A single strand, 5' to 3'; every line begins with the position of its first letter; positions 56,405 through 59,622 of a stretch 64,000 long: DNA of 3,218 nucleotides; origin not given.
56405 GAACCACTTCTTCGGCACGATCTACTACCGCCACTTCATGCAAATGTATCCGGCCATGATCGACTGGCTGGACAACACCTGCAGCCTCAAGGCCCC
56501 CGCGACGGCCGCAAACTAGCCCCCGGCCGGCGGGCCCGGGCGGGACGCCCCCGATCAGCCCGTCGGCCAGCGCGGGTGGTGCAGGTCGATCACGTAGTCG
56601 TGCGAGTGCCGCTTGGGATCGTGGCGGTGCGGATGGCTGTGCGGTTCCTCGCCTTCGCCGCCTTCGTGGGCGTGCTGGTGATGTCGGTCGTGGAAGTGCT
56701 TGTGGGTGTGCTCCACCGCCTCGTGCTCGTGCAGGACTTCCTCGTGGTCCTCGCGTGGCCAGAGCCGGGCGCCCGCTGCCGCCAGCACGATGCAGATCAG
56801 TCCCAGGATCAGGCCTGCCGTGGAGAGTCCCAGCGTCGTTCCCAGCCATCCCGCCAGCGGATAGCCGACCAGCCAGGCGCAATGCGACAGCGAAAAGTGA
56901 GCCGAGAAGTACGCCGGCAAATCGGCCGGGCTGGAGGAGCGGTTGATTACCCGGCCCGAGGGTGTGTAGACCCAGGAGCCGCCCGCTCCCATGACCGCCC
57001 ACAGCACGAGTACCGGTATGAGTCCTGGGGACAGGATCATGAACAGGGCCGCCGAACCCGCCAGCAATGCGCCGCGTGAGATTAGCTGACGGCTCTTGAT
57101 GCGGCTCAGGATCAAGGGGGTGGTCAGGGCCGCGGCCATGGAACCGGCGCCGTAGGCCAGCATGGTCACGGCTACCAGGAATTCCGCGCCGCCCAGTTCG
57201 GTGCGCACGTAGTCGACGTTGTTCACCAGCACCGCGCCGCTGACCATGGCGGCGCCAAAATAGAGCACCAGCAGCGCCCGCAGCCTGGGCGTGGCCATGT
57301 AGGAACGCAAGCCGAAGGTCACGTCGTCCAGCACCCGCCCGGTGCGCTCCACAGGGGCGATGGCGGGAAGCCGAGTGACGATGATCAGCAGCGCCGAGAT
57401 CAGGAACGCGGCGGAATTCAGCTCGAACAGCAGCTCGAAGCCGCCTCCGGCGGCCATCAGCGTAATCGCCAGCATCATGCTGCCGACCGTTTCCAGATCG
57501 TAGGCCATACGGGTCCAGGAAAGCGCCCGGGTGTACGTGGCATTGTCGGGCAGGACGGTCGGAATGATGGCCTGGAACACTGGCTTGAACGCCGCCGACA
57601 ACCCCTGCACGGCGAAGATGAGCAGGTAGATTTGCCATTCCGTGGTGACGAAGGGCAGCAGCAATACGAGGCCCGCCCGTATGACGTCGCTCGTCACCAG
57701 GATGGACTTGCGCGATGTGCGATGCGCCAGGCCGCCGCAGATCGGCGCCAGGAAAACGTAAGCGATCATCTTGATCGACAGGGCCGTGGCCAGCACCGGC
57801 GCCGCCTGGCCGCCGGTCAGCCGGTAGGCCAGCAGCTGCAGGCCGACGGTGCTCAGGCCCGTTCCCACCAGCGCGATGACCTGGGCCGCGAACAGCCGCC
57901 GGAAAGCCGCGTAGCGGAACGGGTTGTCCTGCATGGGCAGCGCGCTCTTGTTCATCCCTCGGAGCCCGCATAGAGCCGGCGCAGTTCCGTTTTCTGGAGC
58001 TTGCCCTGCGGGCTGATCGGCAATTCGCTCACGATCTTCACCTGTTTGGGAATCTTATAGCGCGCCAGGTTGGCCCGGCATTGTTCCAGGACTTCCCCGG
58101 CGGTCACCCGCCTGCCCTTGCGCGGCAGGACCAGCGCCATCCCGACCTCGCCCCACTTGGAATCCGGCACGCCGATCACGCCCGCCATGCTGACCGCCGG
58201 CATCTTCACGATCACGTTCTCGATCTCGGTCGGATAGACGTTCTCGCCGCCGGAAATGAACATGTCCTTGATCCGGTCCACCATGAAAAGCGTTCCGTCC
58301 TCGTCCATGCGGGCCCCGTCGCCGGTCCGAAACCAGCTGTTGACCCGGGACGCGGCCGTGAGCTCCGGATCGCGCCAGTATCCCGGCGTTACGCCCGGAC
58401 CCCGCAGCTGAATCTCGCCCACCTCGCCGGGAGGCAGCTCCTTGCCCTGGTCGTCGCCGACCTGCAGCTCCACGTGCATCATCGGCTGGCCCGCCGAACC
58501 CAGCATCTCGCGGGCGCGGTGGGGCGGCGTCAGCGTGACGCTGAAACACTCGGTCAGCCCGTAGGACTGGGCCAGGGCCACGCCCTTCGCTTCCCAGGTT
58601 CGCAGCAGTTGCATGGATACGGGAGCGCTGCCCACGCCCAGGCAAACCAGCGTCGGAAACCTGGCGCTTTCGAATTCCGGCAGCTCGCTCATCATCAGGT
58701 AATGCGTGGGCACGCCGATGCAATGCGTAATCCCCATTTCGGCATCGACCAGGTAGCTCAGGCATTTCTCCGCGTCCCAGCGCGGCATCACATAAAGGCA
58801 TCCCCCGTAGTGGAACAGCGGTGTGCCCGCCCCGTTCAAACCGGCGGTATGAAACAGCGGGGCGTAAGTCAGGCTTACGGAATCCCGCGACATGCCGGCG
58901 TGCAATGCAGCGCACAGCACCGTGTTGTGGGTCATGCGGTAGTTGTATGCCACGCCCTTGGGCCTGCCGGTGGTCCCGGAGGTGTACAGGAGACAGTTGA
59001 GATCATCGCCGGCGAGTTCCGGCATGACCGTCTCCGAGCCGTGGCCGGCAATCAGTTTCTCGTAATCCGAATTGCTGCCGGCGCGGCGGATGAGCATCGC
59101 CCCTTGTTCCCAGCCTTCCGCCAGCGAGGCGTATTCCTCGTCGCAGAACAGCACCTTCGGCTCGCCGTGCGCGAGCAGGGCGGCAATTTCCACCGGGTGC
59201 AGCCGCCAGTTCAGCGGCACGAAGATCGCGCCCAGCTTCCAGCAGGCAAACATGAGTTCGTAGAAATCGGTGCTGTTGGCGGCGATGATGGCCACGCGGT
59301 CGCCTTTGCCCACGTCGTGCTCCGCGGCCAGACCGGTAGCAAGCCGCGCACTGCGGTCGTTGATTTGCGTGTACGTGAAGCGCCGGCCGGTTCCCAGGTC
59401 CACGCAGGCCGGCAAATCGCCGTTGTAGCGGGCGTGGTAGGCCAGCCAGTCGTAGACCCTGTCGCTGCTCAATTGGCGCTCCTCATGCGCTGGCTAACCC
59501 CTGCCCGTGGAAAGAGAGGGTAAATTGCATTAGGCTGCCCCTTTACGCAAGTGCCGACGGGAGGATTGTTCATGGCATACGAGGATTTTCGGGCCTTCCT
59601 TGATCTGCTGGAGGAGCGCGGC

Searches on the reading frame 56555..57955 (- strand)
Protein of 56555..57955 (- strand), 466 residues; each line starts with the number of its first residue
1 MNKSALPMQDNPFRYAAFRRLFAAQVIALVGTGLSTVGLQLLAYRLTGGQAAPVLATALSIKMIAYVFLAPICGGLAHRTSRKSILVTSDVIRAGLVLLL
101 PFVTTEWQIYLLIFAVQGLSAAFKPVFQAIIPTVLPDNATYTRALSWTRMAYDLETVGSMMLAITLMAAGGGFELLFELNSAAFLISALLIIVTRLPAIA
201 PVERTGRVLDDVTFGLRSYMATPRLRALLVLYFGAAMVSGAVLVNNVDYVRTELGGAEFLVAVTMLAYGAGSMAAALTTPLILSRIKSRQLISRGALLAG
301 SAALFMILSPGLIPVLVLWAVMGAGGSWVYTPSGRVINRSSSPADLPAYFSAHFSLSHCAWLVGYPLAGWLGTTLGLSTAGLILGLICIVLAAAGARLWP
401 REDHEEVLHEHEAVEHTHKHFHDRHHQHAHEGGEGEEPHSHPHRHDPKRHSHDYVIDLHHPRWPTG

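Call 8: search_protein_families(library=pfam, proteins=[window:56555-57955:-], max_evalue=0.001)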
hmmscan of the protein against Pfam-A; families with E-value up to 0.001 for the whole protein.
window:56555-57955:- (466 aa): 2 families
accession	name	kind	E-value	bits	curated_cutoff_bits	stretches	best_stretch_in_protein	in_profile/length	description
PF07690.21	MFS_1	-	6.3e-25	88.3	33.4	2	228-410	1-183/347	Major Facilitator Superfamily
PF05977.19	MFS_3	-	2.2e-09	36.7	27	1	12-333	6-326/524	Transmembrane secretion effector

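Call 54: search_protein_families(library=ncbifam, proteins=[window:56555-57955:-], max_evalue=0.00001)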
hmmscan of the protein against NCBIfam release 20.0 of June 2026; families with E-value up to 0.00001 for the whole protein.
window:56555-57955:- (466 aa): 1 family
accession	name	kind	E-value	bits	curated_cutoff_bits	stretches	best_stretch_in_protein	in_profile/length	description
TIGR00900.1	2A0121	subfamily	4e-65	220.5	319.6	1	18-376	1-364/364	H+ Antiporter protein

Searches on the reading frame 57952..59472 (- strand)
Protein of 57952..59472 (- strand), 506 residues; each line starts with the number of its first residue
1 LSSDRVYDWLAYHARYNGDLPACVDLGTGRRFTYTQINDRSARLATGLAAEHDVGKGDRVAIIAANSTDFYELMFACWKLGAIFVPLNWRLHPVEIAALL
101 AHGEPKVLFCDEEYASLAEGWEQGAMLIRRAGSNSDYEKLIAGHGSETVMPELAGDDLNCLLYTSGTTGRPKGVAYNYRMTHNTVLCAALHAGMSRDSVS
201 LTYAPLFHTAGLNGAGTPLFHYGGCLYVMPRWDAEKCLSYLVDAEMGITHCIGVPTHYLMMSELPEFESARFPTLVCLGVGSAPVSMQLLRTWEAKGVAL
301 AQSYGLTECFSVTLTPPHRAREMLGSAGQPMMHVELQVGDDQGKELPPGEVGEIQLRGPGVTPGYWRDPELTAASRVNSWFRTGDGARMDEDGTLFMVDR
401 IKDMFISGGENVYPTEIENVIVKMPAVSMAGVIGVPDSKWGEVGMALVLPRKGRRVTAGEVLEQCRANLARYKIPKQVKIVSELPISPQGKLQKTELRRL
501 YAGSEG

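Call 8: search_protein_families(library=pfam, proteins=[window:57952-59472:-], max_evalue=0.001)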
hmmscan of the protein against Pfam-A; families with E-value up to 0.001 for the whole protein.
window:57952-59472:- (506 aa): 2 families
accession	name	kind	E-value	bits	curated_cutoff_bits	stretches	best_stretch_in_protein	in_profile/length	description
PF00501.34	AMP-binding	-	1.5e-79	268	29.9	1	13-366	4-384/384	AMP-binding enzyme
PF13193.12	AMP-binding_C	-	2.1e-18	67.4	24.5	1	416-491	1-76/76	AMP-binding enzyme C-terminal domain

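Call 54: search_protein_families(library=ncbifam, proteins=[window:57952-59472:-], max_evalue=0.00001)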
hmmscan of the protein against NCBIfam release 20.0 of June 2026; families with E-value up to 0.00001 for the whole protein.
window:57952-59472:- (506 aa): 106 families (the best 25 are shown)
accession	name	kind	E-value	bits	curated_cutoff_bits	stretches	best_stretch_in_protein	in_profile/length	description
NF004837.0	PRK06187.1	subfamily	2.9e-127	425.1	476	1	6-503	10-524/531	long-chain-fatty-acid--CoA ligase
NF006572.0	PRK09088.1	equivalog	2.9e-120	402.3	696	1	8-502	5-488/491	acyl-CoA synthetase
NF052269.1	Staph_lig_FadD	equivalog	7.1e-109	364.4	650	1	7-500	3-492/499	long-chain-fatty-acid--CoA ligase FadD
NF005307.0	PRK06839.1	equivalog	3.9e-101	339.1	748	1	27-499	23-491/496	o-succinylbenzoate--CoA ligase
NF006182.0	PRK08316.1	subfamily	3e-99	332.9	663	1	29-502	34-518/523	fatty acyl-CoA synthetase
NF004797.0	PRK06145.1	equivalog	9.6e-99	331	850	1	8-504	6-498/499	acyl-CoA synthetase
NF005702.0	PRK07514.1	subfamily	1.2e-97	327.4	558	1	7-502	6-501/506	malonyl-CoA synthase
NF002966.0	PRK03640.1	equivalog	2.5e-97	326.5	556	1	7-500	5-479/483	o-succinylbenzoate--CoA ligase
NF005676.0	PRK07470.1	equivalog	1.8e-93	314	774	1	11-499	27-527/544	acyl-CoA synthetase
NF005801.1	PRK07656.1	equivalog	1.3e-86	291.2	657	1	12-498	9-500/500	FadD3 family acyl-CoA ligase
NF006181.0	PRK08314.1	subfamily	7.9e-85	285.2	705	2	151-497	199-550/563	long-chain-fatty-acid--CoA ligase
NF005857.1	PRK07786.1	exception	1.6e-82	277.7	733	1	10-501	15-512/513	fatty-acid--CoA ligase FadD5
NF052580.1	Str24CoAsynCasG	equivalog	5.9e-82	275.8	750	1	29-497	63-546/548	steroid-24-oyl-CoA synthetase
NF006020.0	PRK08162.1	subfamily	1.4e-80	271.2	677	1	16-499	31-536/545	acyl-CoA synthetase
TIGR01923.1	menE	equivalog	3.4e-79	266.8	330.15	1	33-496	1-441/442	o-succinylbenzoate--CoA ligase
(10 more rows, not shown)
